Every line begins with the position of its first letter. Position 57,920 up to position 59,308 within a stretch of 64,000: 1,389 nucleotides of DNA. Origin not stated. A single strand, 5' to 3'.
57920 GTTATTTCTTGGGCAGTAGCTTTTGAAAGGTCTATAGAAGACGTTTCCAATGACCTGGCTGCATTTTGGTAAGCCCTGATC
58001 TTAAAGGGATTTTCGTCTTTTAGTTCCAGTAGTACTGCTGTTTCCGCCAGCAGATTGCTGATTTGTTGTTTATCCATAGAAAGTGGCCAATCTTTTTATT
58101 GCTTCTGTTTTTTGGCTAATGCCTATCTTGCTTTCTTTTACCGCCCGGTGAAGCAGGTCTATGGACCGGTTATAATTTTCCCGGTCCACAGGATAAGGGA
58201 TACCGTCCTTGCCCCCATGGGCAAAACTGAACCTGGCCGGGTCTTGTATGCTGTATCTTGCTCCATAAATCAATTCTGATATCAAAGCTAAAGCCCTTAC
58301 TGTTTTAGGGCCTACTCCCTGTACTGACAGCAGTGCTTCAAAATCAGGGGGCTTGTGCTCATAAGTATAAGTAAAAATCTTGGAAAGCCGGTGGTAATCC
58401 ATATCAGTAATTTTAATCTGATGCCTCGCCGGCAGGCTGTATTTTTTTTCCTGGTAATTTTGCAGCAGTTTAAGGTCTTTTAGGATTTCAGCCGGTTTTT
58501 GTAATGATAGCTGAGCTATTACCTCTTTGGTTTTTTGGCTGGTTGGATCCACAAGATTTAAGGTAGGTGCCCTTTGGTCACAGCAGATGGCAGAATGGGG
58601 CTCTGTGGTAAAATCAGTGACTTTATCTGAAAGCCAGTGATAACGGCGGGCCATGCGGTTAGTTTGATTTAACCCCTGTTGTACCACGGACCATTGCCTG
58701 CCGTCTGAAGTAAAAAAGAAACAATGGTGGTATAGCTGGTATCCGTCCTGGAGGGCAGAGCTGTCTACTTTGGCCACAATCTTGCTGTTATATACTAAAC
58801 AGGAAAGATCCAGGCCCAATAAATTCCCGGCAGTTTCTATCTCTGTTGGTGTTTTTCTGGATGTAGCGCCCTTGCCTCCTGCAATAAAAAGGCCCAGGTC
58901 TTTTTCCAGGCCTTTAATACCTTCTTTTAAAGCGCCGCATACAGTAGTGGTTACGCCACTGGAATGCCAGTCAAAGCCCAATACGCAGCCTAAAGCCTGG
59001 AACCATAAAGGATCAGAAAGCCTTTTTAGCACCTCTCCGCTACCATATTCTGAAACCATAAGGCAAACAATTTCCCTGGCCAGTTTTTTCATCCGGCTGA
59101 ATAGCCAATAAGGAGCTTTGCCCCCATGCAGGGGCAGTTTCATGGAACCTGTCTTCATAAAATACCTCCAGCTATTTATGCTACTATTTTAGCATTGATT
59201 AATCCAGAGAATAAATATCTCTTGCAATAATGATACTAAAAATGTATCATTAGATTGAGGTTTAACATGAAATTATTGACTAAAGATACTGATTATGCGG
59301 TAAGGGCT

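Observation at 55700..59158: DUF763-like gene co-operonic with PolX and endonuclease III: candidate new base-excision-repair component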

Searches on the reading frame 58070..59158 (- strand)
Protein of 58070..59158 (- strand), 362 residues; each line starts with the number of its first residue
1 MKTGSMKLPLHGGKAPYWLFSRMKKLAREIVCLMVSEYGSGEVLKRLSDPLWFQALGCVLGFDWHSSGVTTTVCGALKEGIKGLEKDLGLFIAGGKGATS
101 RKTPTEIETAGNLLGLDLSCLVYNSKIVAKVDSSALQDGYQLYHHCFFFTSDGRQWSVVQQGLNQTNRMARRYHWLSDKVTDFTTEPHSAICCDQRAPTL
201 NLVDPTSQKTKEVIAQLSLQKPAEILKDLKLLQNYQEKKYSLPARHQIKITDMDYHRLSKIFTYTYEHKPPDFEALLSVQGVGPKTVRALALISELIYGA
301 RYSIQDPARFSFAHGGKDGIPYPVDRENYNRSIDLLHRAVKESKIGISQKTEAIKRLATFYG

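Call 3: search_protein_families(library=pfam, proteins=[window:58070-59158:-], max_evalue=0.01)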
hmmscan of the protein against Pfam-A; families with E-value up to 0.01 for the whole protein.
window:58070-59158:- (362 aa): 3 families
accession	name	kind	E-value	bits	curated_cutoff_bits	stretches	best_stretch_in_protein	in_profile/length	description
PF05559.16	DUF763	-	8.5e-134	446.2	35.5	1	5-324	2-319/319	Protein of unknown function (DUF763)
PF00633.29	HHH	-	0.00078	19.6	24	1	269-291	6-28/30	Helix-hairpin-helix motif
PF14520.12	HHH_5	-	0.0031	18.4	27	1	273-291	1-19/57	Helix-hairpin-helix domain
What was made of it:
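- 58070..59158 (-): DUF763 (PF05559) protein, 362 aa; first gene of the operon. Pfam 446 bits, full-length match (call 3).
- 58271..58342 (-): Segment encoding the helix-hairpin-helix (aa 273-296, ........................). Pfam HHH at E=7.8e-4, below threshold (call 3).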

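Call 4: search_protein_families(library=ncbifam, proteins=[window:58070-59158:-], max_evalue=0.01)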
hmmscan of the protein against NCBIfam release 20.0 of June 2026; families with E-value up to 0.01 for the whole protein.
window:58070-59158:- (362 aa): 0 families

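Call 6: search_solved_structures(query=window:58070-59158:-, max_evalue=1, show_alignments=2)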
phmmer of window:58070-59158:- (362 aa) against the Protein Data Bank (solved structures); distinct sequences matched with E-value up to 1: 1.
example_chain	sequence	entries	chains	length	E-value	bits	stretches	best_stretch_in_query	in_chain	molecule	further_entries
8gh8_A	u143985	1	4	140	0.87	11.7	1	262-296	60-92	Holliday junction branch migration complex subunit RuvA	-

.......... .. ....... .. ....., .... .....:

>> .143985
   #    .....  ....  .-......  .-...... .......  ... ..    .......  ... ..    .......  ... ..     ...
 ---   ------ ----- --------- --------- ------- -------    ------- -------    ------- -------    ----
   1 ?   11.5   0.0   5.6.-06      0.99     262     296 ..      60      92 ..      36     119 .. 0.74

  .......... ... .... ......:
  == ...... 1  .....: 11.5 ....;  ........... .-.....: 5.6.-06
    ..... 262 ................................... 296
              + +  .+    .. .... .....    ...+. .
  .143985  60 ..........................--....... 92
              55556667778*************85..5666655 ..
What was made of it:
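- Closest known: Generic HhH DNA-backbone-binding modules. Same: The best PDB sequence hit is the RuvA HhH, at E=0.87 (call 6).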

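Call 8: find_homologous_proteins(query=window:58070-59158:-, max_evalue=0.00001)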
Query window:58070-59158:- (362 aa): 8000 proteins with E <= 0.00001 among 8000 candidates; the best 120 are listed.
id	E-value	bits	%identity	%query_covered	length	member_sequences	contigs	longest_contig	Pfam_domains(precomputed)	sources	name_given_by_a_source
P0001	1.2e-245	832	100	100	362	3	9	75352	PF05559.17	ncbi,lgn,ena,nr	ncbi:MAG: DUF763 domain-containing protein [Actinomycetota bacterium]|nr:DUF763 domain-containing pr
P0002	1.9e-202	690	81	100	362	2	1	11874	PF05559.17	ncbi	ncbi:MAG: DUF763 domain-containing protein [Actinomycetota bacterium]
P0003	2.9e-192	656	77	100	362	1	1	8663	PF05559.17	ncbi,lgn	-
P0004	9.0e-189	645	76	100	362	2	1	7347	PF05559.17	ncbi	-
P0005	1.1e-187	641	76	100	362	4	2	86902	PF05559.17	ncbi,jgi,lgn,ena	-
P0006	7.4e-186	635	74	100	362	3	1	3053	PF05559.17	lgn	-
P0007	1.5e-182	625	73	100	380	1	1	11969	PF05559.17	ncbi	-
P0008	1.7e-180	618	72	100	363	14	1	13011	PF05559.17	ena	-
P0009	3.6e-179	613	71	100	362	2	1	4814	PF05559.17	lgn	-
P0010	4.7e-178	610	71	100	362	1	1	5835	PF05559.17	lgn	-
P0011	1.5e-177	608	71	100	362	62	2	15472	PF05559.17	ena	-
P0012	2.3e-177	607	71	100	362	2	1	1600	PF05559.17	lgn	-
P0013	3.0e-177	607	70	100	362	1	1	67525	PF05559.17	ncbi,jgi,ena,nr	ncbi:MAG: DUF763 domain-containing protein [Actinomycetota bacterium]|nr:DUF763 domain-containing pr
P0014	3.2e-177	607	71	100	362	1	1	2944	PF05559.17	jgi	jgi:hypothetical protein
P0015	2.1e-176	604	70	100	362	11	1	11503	PF05559.17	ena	-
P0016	3.9e-175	600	70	100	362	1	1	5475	PF05559.17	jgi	jgi:hypothetical protein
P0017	5.4e-175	600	70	100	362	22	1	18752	PF05559.17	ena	-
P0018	4.5e-174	597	70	99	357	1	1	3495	PF05559.17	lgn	-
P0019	9.9e-174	595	68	100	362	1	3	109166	PF05559.17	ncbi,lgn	-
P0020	1.4e-173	595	68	100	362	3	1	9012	PF05559.17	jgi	-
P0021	1.7e-173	595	69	100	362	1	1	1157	PF05559.17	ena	-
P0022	2.3e-173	594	70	99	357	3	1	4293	PF05559.17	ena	-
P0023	3.7e-173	594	69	100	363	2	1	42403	PF05559.17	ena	-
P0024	4.2e-173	593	70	99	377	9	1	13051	PF05559.17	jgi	jgi:hypothetical protein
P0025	8.6e-173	592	69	100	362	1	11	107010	PF05559.17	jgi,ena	jgi:hypothetical protein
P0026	9.3e-173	592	69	100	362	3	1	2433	PF05559.17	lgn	-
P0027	1.8e-172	591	69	100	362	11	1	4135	PF05559.17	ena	-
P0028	2.2e-172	591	70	99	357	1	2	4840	PF05559.17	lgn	-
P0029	3.4e-172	590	69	100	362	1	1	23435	PF05559.17,PF00633.30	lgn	-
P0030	5.7e-172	590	70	99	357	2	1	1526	PF05559.17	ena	-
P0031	6.4e-172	590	69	100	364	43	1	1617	PF05559.17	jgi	jgi:uncharacterized protein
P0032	5.8e-171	586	68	100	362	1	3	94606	PF05559.17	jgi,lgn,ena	-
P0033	5.8e-171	586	68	100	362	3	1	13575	PF05559.17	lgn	-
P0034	1.9e-170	585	69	99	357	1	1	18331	PF05559.17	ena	-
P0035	2.8e-170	584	67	100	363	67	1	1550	PF05559.17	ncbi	-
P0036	5.0e-170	583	68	100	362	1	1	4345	PF05559.17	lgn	-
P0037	6.9e-170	583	70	99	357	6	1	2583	PF05559.17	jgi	-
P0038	7.0e-170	583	68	99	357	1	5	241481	PF05559.17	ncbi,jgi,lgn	-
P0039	7.3e-170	583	67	100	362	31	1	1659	PF05559.17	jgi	jgi:hypothetical protein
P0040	9.4e-170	582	70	100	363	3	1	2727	PF05559.17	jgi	-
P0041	9.7e-170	582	68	99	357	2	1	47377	PF05559.17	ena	-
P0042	9.8e-170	582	68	99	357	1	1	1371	PF05559.17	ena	-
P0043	1.3e-169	582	68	100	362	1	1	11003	PF05559.17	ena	-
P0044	2.4e-169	581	69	100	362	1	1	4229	PF05559.17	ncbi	-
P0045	3.1e-169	581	68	100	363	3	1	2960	PF05559.17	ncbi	-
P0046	3.5e-169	581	68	99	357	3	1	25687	PF05559.17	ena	-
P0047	3.6e-169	580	67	100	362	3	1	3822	PF05559.17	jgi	jgi:hypothetical protein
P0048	3.8e-169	580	69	100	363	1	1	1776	PF05559.17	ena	-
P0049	3.0e-168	577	69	96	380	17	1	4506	PF05559.17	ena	-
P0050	3.3e-168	577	68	99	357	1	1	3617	PF05559.17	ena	-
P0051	1.2e-167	576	68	100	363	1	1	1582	PF05559.17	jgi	jgi:hypothetical protein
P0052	5.8e-167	573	67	100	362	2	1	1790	PF05559.17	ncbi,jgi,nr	ncbi:MAG: DUF763 domain-containing protein [Actinobacteria bacterium]|nr:DUF763 domain-containing pr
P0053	8.6e-167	573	68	100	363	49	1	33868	PF05559.17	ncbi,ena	-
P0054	1.1e-166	572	68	100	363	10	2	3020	PF05559.17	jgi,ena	-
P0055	2.1e-166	571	68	100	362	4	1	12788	PF05559.17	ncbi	-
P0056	2.8e-166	571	68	100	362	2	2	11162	PF05559.17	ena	-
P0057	3.7e-166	571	68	100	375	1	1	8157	PF05559.17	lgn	-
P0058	1.4e-165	569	67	100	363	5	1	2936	PF05559.17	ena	-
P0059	1.7e-165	568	67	100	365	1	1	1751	PF05559.17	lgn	-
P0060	9.9e-165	566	68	100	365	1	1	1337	PF05559.17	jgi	jgi:hypothetical protein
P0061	1.5e-164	565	-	-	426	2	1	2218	PF05559.17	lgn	-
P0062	3.8e-164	564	66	100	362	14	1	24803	PF05559.17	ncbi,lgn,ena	-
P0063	3.9e-164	564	65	100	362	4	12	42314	PF05559.17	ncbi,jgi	jgi:uncharacterized protein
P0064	2.2e-163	561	65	100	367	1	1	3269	PF05559.17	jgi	jgi:uncharacterized protein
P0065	2.6e-163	561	68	100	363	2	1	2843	PF05559.17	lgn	-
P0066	4.4e-163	560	67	100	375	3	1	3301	PF05559.17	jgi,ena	-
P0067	2.6e-162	558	66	100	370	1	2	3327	PF05559.17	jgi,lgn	-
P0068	6.5e-162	557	65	100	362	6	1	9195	PF05559.17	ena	-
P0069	8.0e-162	556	65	100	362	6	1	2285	PF05559.17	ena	-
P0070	5.2e-161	554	84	78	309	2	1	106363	PF05559.17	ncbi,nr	ncbi:MAG: DUF763 domain-containing protein [Actinomycetota bacterium]|nr:DUF763 domain-containing pr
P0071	1.1e-160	553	65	100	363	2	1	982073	PF05559.17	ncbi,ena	-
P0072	7.9e-160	550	65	100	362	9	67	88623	PF05559.17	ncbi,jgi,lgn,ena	jgi:hypothetical protein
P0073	1.4e-157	542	65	100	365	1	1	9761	PF05559.17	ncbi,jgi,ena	-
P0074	4.6e-157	541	64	100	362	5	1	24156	PF05559.17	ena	-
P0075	5.6e-157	540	61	100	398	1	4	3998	PF05559.17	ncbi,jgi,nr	ncbi:MAG: DUF763 domain-containing protein [Actinobacteria bacterium]|nr:DUF763 domain-containing pr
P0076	3.4e-156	538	65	100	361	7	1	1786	PF05559.17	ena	-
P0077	1.7e-155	535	63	100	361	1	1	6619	PF05559.17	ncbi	-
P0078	2.2e-155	535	65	100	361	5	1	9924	PF05559.17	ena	-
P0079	3.7e-155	534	60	97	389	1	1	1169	PF05559.17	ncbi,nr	ncbi:MAG: DUF763 domain-containing protein, partial [Actinobacteria bacterium]|nr:DUF763 domain-cont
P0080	3.9e-155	534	64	100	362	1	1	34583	PF05559.17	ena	-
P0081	7.7e-155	533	63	100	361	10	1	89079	PF05559.17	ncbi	-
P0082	1.4e-154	533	63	100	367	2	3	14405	PF05559.17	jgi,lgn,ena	jgi:hypothetical protein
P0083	1.4e-154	533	62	100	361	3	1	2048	PF05559.17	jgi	jgi:hypothetical protein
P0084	2.6e-154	532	64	100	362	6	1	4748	PF05559.17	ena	-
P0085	3.1e-154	531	63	100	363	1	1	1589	PF05559.17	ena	-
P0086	3.7e-154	531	63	100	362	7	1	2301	PF05559.17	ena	-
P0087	6.7e-154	530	63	100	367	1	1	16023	PF05559.17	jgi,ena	-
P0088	6.8e-154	530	63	100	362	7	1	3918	PF05559.17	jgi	-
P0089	2.0e-153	529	62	100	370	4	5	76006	PF05559.17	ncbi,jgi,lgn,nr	ncbi:MAG: DUF763 domain-containing protein [Actinobacteria bacterium]|nr:DUF763 domain-containing pr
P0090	4.2e-153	528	64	100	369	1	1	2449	PF05559.17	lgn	-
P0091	9.4e-153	526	62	100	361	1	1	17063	PF05559.17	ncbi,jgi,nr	ncbi:MAG: DUF763 domain-containing protein [Actinomycetota bacterium]|jgi:hypothetical protein|nr:DU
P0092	1.7e-152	526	64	100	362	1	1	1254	PF05559.17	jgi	jgi:uncharacterized protein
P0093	1.3e-151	523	62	100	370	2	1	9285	PF05559.17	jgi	-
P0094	2.3e-151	522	60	100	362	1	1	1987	PF05559.17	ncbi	-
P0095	3.6e-150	518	63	100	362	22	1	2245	PF05559.17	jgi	jgi:uncharacterized protein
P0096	2.0e-148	512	60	100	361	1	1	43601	PF05559.17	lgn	-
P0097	1.3e-147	510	62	100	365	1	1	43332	PF05559.17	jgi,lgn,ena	-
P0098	6.9e-147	507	61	99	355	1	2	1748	PF05559.17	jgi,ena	-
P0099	7.3e-147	507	60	100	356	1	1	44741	PF05559.17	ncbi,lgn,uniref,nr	ncbi:DUF763 domain-containing protein [Candidatus Oleimmundimicrobium sp.]|uniref:DUF763 domain-cont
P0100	1.2e-146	506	61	99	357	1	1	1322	PF05559.17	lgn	-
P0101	1.4e-146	506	61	99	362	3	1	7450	PF05559.17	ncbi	-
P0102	1.9e-146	506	61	100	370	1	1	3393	PF05559.17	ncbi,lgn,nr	ncbi:MAG: DUF763 domain-containing protein [Actinobacteria bacterium]|nr:DUF763 domain-containing pr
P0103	2.1e-146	506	64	99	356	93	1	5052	PF05559.17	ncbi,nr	ncbi:MAG: DUF763 domain-containing protein [Planctomycetes bacterium]|nr:DUF763 domain-containing pr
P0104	2.2e-146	506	59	100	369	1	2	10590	PF05559.17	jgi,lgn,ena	-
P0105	2.4e-146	505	60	100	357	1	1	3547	PF05559.17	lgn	-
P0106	2.0e-145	502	60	100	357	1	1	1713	PF05559.17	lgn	-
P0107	3.8e-145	501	62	99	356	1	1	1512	PF05559.17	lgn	-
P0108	5.2e-145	501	61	100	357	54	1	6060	PF05559.17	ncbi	-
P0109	5.5e-145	501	60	99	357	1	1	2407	PF05559.17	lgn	-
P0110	8.0e-145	500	59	99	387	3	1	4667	PF05559.17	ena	-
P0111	9.9e-145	500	62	99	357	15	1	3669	PF05559.17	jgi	-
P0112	1.0e-144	500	61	99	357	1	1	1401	PF05559.17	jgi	jgi:hypothetical protein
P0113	1.1e-144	500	62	99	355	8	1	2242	PF05559.17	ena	-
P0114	1.1e-144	500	59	100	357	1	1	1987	PF05559.17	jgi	jgi:hypothetical protein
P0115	1.3e-144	500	62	99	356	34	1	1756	PF05559.17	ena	-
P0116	2.2e-144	499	61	99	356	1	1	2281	PF05559.17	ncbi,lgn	ncbi:MAG: DUF763 domain-containing protein [Candidatus Aminicenantia bacterium]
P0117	2.2e-144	499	62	99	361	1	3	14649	PF05559.17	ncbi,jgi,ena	-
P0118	2.4e-144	499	62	99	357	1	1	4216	PF05559.17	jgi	jgi:hypothetical protein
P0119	2.5e-144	499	62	99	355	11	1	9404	PF05559.17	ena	-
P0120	3.1e-144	498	61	100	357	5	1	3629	PF05559.17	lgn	-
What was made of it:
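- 58070..59158 (-): A 100%-identical protein is recorded from an Actinomycetota MAG (call 8).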

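Call 11: find_encoding_contigs(protein=P0071, flank=8000, max_places=3)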
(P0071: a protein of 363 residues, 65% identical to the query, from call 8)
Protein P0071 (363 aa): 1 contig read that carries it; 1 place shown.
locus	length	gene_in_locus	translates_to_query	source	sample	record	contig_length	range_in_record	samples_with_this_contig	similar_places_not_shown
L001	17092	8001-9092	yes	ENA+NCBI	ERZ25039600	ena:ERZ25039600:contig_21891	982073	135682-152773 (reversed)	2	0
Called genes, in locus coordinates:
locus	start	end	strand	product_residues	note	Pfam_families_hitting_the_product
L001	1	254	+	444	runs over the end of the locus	PF03033:Glyco_transf_28, PF00201:UDPGT, PF06722:EryCIII-like_C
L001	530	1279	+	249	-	-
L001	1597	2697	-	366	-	PF18911:PKD_4 (faint), PF00801:PKD (faint), PF22352:K319L-like_PKD (faint)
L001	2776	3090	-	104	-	PF02452:PemK_toxin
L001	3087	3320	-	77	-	PF01402:RHH_1 (weak)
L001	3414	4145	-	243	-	PF20582:UPF0758_N, PF04002:RadC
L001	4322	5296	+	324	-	PF04055:Radical_SAM (weak)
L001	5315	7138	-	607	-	PF14716:HHH_8 (weak), PF14791:DNA_pol_B_thumb (weak), PF02811:PHP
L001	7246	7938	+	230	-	PF01135:PCMT, PF00398:RrnaAD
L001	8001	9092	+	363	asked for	PF05559:DUF763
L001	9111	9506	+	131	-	PF08327:AHSA1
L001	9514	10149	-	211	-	PF02607:B12-binding_2, PF02310:B12-binding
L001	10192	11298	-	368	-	PF01208:URO-D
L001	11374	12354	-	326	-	PF01261:AP_endonuc_2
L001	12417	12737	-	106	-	PF05336:rhaM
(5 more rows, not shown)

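Call 12: find_encoding_contigs(protein=P0103, flank=8000, max_places=3)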
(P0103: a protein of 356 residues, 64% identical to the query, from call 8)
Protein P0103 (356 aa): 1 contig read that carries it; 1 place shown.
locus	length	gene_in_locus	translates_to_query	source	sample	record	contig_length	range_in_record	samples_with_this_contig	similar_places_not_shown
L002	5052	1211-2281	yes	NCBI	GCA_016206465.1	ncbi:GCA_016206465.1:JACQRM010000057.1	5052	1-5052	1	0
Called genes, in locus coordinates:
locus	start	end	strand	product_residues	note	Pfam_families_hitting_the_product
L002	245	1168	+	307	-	PF01545:Cation_efflux, PF16916:ZT_dimer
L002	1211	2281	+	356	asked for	PF05559:DUF763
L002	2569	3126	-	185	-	-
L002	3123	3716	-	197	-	-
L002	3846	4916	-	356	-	PF04313:HSDR_N (faint)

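Call 15: search_protein_families(library=padloc, proteins=[window:58070-59158:-], max_evalue=0.01)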
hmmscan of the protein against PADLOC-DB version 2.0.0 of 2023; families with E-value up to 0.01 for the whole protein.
window:58070-59158:- (362 aa): 0 families

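Call 17: search_protein_representatives(protein=window:58070-59158:-)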
Query: 362 residues. Proteins with E-value up to 0.001 (for the whole library): 2867; up to 1e-10: 1796; up to 1e-30: 473. The best 150 are listed.
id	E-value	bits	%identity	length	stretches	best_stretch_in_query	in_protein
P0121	3.1e-126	437.6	58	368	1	2-358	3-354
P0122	1.4e-106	372.9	51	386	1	7-360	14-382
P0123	3.2e-106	371.7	51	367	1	3-361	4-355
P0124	1.8e-105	369.3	50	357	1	1-360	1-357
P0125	4.8e-104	364.6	64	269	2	2-204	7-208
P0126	1.5e-103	363.0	47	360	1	2-360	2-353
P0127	4.6e-103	361.4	51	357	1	2-360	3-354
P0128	1.0e-100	353.7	50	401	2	1-209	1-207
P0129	1.1e-100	353.5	48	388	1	1-358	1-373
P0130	2.7e-97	342.4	52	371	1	26-359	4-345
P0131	1.5e-96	340.0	47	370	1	2-358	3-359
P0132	1.4e-95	336.8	47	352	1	1-348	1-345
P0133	3.9e-94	332.0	47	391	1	7-360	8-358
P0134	5.2e-94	331.6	46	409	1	7-357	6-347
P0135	2.5e-93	329.4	47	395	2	1-231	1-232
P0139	6.0e-89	314.9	45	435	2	2-234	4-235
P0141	6.7e-88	311.5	45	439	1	2-357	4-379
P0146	3.0e-85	302.8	65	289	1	2-207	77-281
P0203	3.9e-68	246.5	38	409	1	7-349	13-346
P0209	1.3e-66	241.5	51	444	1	2-231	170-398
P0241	2.3e-60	220.9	48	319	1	2-232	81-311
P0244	7.2e-60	219.3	53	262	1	2-191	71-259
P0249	2.1e-59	217.7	54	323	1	2-196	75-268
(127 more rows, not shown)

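Call 21: find_related_loci(query=A2, collection=genome_contigs, flank=10000)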
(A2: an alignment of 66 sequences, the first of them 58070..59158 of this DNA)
Query A2 (362 aa) in genome_contigs; peptide patterns used: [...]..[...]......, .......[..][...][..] (x = any residue, [..] = any of these).
600 stretches matched a pattern (row limit reached: there are more); 598 encode a relative of the query (tblastn E <= 1e-3); the best 80 are kept; 80 distinct loci.
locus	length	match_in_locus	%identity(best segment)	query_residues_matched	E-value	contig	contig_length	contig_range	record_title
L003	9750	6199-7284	72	1-362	0e+0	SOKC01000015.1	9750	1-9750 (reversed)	MAG: Actinobacteria bacterium isolate E44_bin5 NODE_3192_length_9750_cov_96.640124, whole genome shotgun sequence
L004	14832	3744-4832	71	1-362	0e+0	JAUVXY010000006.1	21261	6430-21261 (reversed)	MAG: Actinomycetes bacterium isolate CSMAG_1228 CSMAG_1228_k141_1032472_length_21261_cov_7.0000, whole genome shotgun se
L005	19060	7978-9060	68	1-361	7e-175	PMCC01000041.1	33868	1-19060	MAG: Actinomycetota bacterium isolate fen_731 73.20120700_E3M.220_contig_221460, whole genome shotgun sequence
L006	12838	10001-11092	64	2-362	1e-167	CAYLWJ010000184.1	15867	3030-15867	MAG TPA_asm: uncultured Actinomycetota bacterium isolate SRP231805_co4_8 genome assembly, contig: k141_430133, whole gen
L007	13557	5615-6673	60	2-360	5e-146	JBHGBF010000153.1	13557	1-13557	MAG: Acidobacteriota bacterium isolate SBS.BIN.3 SBSBIN3_contig_153, whole genome shotgun sequence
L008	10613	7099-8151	61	2-357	2e-145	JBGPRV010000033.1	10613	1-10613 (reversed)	MAG: Dehalococcoidia bacterium isolate OBJ1_062018_130_33 k141_413039_length_10613_cov_45.9676, whole genome shotgun seq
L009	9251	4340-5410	57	1-361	1e-143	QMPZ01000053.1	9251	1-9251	MAG: Candidatus Aerophobetes bacterium isolate B47_G16 B47_Guay16_scaffold_06073, whole genome shotgun sequence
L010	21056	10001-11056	60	1-358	8e-143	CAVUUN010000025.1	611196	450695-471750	MAG: uncultured Acidobacteriota bacterium isolate MFD03899.bin.1.231 genome assembly, contig: contig_9704, whole genome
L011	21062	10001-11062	59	1-360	5e-143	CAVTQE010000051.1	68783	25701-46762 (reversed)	MAG: uncultured delta proteobacterium isolate MFD00709.bin.2.91 genome assembly, contig: contig_76947, whole genome shot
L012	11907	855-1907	59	2-357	5e-142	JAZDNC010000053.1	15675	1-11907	MAG: Chloroflexota bacterium isolate MEGAHIT-group-0.690 k141_18727834, whole genome shotgun sequence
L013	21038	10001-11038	59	2-352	7e-142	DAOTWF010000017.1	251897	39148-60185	MAG TPA_asm: Dehalococcoidia bacterium isolate H12_119 k73_1688350, whole genome shotgun sequence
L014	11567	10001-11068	56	1-362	2e-140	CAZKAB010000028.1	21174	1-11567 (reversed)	MAG TPA_asm: uncultured Thermotogae bacterium isolate binchicken_co129_685 genome assembly, contig: NODE_7074_length_211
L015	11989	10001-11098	59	2-357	1e-140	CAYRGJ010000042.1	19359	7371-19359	MAG TPA_asm: uncultured Dehalococcoidia bacterium isolate SRP192927_co6_610 genome assembly, contig: NODE_6157_length_19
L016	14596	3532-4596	57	1-357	1e-139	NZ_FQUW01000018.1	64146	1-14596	Desulfofundulus australicus DSM 11792, whole genome shotgun sequence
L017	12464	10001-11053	58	2-357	1e-139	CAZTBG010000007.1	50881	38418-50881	MAG TPA_asm: uncultured Dehalococcoidales bacterium isolate SRP214966_co4_511 genome assembly, contig: NODE_370_length_5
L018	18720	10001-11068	58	1-361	1e-138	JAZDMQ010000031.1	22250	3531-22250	MAG: bacterium isolate MEGAHIT-group-0.667 k141_17111524, whole genome shotgun sequence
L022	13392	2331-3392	57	2-360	3e-137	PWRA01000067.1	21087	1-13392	MAG: Dehalococcoidia bacterium isolate CSSed10_7 CS-Sed10-C4394, whole genome shotgun sequence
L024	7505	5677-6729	57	2-358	4e-137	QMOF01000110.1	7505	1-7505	MAG: Chloroflexi bacterium isolate B9_G15 B9_Guay15_scaffold_03464, whole genome shotgun sequence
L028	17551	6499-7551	57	2-357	5e-136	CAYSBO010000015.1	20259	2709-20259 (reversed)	MAG TPA_asm: uncultured Dehalococcoidales bacterium isolate SRP319275_co2_15 genome assembly, contig: NODE_2034_length_2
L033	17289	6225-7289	57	2-361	7e-132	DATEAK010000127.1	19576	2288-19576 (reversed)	MAG TPA_asm: bacterium isolate SMAG_U8216 k141_89010, whole genome shotgun sequence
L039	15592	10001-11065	53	1-361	1e-129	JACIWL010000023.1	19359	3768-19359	MAG: Candidatus Bipolaricaulota bacterium isolate MAG-25 Bipolaricaulaceae_A3_bin15_Scaffold_23, whole genome shotgun se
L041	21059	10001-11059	54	1-360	5e-129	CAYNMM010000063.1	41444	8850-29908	MAG TPA_asm: uncultured bacterium isolate binchicken_co219_312 genome assembly, contig: k141_1319283, whole genome shotg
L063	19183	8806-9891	52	2-360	3e-120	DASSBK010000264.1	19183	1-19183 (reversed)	MAG TPA_asm: Gemmatimonadota bacterium isolate SMAG_U892 k141_435904, whole genome shotgun sequence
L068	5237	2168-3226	50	1-360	2e-117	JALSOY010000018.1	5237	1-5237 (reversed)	MAG: candidate division WOR-3 bacterium isolate 356-284_metabat2_scaf2bin.015 356-284_scaffold_12430_c1, whole genome sh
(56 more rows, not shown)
